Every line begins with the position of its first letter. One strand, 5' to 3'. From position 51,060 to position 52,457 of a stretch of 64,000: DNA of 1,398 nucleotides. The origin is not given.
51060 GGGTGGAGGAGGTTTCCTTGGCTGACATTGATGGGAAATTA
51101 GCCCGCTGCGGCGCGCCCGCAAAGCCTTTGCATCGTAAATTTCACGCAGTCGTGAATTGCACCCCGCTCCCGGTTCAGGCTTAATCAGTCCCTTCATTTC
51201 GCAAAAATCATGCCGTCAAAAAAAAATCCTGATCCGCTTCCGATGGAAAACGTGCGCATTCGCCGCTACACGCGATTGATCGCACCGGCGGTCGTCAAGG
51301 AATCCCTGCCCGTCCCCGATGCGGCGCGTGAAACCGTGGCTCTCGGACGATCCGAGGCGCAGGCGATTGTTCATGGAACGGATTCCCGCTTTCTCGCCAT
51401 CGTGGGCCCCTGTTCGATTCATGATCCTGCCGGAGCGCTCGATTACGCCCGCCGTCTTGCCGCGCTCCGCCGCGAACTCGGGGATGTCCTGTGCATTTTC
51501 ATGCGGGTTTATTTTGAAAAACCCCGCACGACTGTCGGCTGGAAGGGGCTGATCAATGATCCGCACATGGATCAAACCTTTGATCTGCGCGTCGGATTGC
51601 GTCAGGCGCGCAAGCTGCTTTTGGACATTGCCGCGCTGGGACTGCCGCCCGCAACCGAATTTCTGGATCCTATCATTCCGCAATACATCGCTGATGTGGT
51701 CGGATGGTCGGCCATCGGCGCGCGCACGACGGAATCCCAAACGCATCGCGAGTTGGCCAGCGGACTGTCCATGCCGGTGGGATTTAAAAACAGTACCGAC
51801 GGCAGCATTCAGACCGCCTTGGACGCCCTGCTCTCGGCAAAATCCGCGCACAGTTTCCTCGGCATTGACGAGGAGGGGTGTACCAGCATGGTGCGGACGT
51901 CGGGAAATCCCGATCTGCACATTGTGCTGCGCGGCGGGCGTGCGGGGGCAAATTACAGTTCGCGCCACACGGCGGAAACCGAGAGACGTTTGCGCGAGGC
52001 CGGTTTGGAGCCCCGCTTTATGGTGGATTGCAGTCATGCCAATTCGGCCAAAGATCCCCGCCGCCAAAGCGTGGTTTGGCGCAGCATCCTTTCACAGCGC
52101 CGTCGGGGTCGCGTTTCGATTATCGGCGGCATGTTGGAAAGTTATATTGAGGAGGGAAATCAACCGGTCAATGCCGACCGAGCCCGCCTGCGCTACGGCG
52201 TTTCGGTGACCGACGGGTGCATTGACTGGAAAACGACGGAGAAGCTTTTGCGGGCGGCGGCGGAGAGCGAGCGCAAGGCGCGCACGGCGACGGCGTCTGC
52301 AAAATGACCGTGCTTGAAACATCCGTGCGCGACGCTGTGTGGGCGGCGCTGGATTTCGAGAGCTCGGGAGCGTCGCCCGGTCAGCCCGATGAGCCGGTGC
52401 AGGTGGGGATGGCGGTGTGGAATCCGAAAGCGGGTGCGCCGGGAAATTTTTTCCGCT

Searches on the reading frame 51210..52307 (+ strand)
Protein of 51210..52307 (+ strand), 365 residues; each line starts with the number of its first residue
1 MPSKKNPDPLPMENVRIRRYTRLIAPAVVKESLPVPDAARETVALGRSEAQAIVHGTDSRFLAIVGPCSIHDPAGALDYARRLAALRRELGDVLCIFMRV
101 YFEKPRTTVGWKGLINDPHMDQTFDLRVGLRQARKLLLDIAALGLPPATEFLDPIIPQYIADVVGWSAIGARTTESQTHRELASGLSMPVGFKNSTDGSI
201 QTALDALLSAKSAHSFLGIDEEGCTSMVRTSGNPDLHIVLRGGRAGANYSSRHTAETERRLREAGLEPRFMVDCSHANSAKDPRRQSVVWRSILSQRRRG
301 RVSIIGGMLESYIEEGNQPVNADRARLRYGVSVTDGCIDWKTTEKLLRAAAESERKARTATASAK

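Call 65: search_protein_families(library=pfam, proteins=[window:51210-52307:+], max_evalue=0.001)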
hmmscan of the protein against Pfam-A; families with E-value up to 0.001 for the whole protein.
window:51210-52307:+ (365 aa): 1 family
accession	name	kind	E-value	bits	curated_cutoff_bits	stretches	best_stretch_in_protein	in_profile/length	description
PF00793.26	DAHP_synth_1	-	2e-77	260.2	25.5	1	50-347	7-269/270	DAHP synthetase I family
